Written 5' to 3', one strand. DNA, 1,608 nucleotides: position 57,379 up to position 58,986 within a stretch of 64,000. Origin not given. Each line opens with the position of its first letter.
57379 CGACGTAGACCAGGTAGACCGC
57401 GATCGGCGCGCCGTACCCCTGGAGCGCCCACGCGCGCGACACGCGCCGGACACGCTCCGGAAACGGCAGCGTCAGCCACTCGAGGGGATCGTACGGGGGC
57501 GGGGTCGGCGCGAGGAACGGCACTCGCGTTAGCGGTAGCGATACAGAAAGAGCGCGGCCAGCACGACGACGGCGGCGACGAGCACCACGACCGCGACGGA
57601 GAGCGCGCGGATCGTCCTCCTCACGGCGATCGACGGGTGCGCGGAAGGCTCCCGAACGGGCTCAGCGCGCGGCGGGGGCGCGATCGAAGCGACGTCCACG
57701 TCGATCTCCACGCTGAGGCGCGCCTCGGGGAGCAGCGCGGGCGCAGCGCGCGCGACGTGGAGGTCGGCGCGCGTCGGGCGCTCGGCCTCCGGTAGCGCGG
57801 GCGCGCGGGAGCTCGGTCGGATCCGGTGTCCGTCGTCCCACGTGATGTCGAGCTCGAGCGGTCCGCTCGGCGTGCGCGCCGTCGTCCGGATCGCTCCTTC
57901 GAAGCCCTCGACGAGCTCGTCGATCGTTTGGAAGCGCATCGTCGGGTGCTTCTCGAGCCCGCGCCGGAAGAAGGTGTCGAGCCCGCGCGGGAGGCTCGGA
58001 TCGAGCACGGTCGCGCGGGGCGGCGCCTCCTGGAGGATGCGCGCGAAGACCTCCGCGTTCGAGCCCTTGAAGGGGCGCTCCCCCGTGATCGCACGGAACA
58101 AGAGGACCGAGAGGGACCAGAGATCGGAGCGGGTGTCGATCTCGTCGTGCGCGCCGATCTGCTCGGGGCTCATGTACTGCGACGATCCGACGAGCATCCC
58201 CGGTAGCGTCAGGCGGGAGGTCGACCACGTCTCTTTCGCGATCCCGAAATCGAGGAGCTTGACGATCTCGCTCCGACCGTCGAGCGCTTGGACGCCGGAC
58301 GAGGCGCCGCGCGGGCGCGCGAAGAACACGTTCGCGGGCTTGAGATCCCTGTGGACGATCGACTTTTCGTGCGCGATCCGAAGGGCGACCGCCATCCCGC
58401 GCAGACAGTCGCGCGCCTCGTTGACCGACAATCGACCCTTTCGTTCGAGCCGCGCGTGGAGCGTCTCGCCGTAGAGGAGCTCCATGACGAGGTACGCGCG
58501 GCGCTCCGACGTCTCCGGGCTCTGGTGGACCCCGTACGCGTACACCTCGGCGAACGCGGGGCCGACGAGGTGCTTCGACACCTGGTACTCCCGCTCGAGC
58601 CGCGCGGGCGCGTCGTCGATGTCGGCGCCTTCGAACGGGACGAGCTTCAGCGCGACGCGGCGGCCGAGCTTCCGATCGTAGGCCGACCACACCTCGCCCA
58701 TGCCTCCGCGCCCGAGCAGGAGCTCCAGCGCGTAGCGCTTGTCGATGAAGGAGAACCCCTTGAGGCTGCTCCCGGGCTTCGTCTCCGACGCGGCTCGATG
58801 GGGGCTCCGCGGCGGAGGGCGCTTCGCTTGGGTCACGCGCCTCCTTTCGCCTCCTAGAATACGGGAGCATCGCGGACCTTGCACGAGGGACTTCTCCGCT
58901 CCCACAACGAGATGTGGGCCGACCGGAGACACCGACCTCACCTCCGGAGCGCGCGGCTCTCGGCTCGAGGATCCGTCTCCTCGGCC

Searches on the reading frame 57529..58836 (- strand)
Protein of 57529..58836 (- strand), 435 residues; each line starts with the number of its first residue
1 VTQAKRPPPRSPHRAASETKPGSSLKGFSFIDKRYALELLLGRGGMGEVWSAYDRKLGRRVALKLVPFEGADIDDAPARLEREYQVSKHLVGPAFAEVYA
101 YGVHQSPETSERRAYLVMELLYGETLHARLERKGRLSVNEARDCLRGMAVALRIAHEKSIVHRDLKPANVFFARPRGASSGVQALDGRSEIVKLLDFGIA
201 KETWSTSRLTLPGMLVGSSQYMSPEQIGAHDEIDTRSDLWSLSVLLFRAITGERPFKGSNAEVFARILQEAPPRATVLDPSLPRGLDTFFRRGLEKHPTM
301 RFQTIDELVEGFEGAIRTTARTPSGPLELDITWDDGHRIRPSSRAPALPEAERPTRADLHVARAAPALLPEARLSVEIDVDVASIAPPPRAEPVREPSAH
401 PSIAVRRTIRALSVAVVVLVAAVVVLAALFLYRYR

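Call 5: search_protein_families(library=pfam, proteins=[window:57529-58836:-], max_evalue=0.01)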
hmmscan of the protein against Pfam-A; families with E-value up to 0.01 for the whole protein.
window:57529-58836:- (435 aa): 5 families
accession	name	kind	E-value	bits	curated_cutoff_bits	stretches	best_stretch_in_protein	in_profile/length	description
PF00069.31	Pkinase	-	5.1e-39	134.7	31.7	1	38-301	4-251/263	Protein kinase domain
PF07714.23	PK_Tyr_Ser-Thr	-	1.7e-21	77.2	23.1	1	40-301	6-248/258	Protein tyrosine and serine/threonine kinase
PF03109.22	ABC1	-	0.0022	17.6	22.9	1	112-214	141-228/244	ABC1 atypical kinase-like domain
PF06293.20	Kdo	-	0.0043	16.9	21.3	1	81-176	59-155/207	Lipopolysaccharide kinase (Kdo/WaaP) family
PF01636.29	APH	-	0.0059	16.8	23.2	0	155-175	165-184/239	Phosphotransferase enzyme family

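Call 6: search_protein_families(library=padloc, proteins=[window:57529-58836:-], max_evalue=0.01)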
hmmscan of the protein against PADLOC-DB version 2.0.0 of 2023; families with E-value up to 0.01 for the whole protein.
window:57529-58836:- (435 aa): 34 families (the best 25 are shown)
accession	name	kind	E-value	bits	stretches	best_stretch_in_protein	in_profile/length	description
PDLC04042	PD-T4-6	-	1.5e-74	249.2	1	29-318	5-275/292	-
PDLC04061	PD-T4-6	-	3.2e-72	242.7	1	26-427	9-376/510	-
PDLC04053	PD-T4-6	-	7.2e-68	227.3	1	34-322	10-278/311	-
PDLC04043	PD-T4-6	-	1.8e-65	219.7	1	34-425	16-328/452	-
PDLC04039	PD-T4-6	-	1.9e-61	206.5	1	26-427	9-401/458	-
PDLC04054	PD-T4-6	-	9.6e-61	204.1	1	35-369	12-332/347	-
PDLC04041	PD-T4-6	-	7.6e-57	191.5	1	34-320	29-298/443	-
PDLC04060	PD-T4-6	-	2.1e-53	180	1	30-311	5-265/486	-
PDLC04138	mad6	-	1.2e-49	167.8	1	31-322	49-320/659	mads_6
PDLC01088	C3a189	-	1.8e-49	167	1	40-314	4-260/840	kinase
PDLC04047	PD-T4-6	-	1.3e-48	163.8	1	31-319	8-276/327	-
PDLC04057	PD-T4-6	-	1.9e-48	163.6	1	31-317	6-272/443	-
PDLC04052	PD-T4-6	-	2.3e-47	160.3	1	32-308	8-269/496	-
PDLC04040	PD-T4-6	-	3.7e-43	146.1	1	40-315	1-265/547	-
PDLC04048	PD-T4-6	-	5e-40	135.9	1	31-332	8-288/354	-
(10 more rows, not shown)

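Call 7: search_protein_families(library=ncbifam, proteins=[window:57529-58836:-], max_evalue=0.01)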
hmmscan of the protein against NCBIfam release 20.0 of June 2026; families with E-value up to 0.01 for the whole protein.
window:57529-58836:- (435 aa): 14 families
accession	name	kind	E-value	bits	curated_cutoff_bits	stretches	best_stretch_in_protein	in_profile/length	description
NF033483.0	PknB_PASTA_kin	equivalog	9.2e-65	219.7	450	1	30-426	4-351/563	Stk1 family PASTA domain-containing Ser/Thr kinase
NF052427.1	StpK7MSMEG_1200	equivalog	1.1e-43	149.7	900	1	34-322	8-275/601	serine/threonine protein kinase StpK7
NF047741.1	antiphage_MADS6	equivalog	1.3e-38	133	460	2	107-324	266-469/612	methylation-associated defense system protein kinase MAD6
NF009651.0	PRK13184.1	equivalog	1.5e-26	92.6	839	1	34-316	3-291/932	serine/threonine-protein kinase PknD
TIGR03903.1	TOMM_kin_cyc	equivalog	8.9e-23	80.1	705.75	1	58-311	3-243/1267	TOMM system kinase/cyclase fusion protein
NF053615.1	SerThrKinAfsKStmc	equivalog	1.2e-20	73.7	1300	1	41-275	21-233/809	protein serine/threonine kinase AfsK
NF033442.0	BREX_PglW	equivalog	3.5e-20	71.4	990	1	16-323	496-777/1391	BREX system serine/threonine kinase PglW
NF038150.1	lanthi_synth_IV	equivalog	3.3e-17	62.1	650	1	7-318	168-459/851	class IV lanthionine synthetase LanL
NF043056.1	T4SS_LegK1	equivalog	2.3e-07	29.8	550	1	109-245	149-279/516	Dot/Icm T4SS effector kinase LegK1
NF058632.1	SerThrKinPrkT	equivalog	2.4e-06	26.8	280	1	17-175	6-153/322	serine/threonine protein kinase PrkT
NF038151.1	lanthi_synth_III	equivalog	1.7e-05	23.4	575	1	38-175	225-372/833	class III lanthionine synthetase LanKC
NF040671.1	PLuB_AAA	exception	0.00055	17.4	999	1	119-184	85-148/1256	PLuB system helicase-like protein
TIGR03724.2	arch_bud32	equivalog_domain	0.0048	16.4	125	1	112-176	66-119/193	KEOPS complex kinase/ATPase Bud32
NF007174.0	PRK09605.1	equivalog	0.0053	15.3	447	1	111-203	408-476/535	bifunctional N(6)-L-threonylcarbamoyladenine synthase/serine/threonine protein kinase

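Call 32: find_related_loci(query=window:57529-58836:-, collection=metagenome_contigs, flank=8000)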
Query window:57529-58836:- (435 aa) in metagenome_contigs; peptide patterns used: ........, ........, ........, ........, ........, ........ (x = any residue, [..] = any of these).
600 stretches matched a pattern (row limit reached: there are more); 484 encode a relative of the query (tblastn E <= 1e-3); the best 80 are kept; 80 distinct loci.
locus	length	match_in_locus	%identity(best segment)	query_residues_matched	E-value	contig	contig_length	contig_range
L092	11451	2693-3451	38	34-308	1e-47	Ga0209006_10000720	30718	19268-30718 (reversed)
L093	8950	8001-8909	38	13-316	5e-47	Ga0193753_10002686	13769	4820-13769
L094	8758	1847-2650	36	35-308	6e-46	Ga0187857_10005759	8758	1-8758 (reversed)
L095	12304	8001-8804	36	35-308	6e-46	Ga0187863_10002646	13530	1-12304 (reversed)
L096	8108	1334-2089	38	34-308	3e-45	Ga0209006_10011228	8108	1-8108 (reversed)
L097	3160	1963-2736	42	35-308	2e-45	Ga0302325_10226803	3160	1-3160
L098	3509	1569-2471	36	29-337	5e-45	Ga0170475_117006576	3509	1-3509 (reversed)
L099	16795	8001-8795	37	20-308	8e-45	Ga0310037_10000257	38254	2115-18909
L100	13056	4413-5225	39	41-320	2e-44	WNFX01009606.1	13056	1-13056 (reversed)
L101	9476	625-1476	39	34-326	4e-44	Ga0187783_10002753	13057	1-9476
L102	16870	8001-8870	36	8-308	1e-43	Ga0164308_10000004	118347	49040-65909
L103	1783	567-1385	37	35-308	1e-44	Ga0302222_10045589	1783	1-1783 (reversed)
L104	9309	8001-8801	37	29-308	1e-43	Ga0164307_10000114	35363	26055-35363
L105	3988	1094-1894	40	35-308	2e-43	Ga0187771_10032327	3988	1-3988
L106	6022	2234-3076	37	35-325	2e-43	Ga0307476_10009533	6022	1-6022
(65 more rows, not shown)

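Call 38: find_homologous_proteins(query=window:57529-58836:-, max_evalue=1e-40)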
Query window:57529-58836:- (435 aa): 619 proteins with E <= 1e-40 among 8000 candidates; the best 120 are listed.
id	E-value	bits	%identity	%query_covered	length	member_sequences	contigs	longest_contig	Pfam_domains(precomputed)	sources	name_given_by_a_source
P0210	1.6e-282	955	100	100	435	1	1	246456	PF07714.24,PF00069.32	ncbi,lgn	ncbi:MAG: serine/threonine-protein kinase [Polyangiaceae bacterium]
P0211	8.7e-180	616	68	100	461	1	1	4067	PF07714.24,PF00069.32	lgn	-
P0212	1.3e-177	609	69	100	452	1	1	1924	PF07714.24,PF00069.32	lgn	-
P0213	2.5e-173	595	68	100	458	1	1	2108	PF07714.24,PF00069.32,PF01636.30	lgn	-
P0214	3.7e-168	578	64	100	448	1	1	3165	PF07714.24,PF00069.32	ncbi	-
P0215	7.2e-99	350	55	68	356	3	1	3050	PF07714.24,PF00069.32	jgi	-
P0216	2.3e-97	345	54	70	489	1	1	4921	PF07714.24,PF00069.32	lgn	-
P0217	5.0e-97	344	57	65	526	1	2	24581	PF07714.24,PF00069.32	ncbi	-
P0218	1.1e-96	343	49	82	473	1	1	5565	PF07714.24,PF00069.32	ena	-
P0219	4.1e-93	331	51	74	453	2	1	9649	PF07714.24,PF00069.32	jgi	jgi:serine/threonine-protein kinase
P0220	2.4e-92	328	54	65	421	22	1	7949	PF07714.24,PF00069.32,PF03109.23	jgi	jgi:serine/threonine-protein kinase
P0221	2.5e-91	325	52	71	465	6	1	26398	PF07714.24,PF00069.32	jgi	-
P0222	3.2e-91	324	49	83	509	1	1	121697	PF07714.24,PF00069.32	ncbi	-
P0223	1.1e-90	323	53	67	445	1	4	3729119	PF07714.24,PF00069.32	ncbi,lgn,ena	-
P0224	6.1e-90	320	50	77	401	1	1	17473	PF07714.24,PF00069.32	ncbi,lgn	-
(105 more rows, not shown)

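Call 39: find_encoding_contigs(protein=P0222, flank=10000, max_places=2)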
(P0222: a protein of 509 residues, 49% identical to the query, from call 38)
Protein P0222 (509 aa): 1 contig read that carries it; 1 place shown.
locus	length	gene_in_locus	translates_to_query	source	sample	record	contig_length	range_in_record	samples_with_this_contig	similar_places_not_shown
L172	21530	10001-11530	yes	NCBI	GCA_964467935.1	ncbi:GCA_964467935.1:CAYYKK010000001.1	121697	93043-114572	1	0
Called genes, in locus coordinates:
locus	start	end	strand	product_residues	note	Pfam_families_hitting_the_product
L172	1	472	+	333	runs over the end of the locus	PF02678:Pirin, PF05726:Pirin_C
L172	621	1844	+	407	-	-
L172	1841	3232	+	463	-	-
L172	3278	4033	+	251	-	PF00561:Abhydrolase_1, PF12146:Hydrolase_4, PF12697:Abhydrolase_6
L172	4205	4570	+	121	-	-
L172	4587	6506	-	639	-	PF10092:DUF2330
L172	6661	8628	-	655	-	-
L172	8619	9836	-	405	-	-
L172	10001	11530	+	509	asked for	PF00069:Pkinase, PF07714:PK_Tyr_Ser-Thr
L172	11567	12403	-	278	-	-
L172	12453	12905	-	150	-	PF00571:CBS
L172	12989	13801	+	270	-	PF01553:Acyltransferase, PF03982:DAGAT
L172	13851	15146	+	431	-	-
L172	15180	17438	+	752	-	PF00270:DEAD, PF00271:Helicase_C, PF03880:DbpA (weak)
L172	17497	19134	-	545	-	-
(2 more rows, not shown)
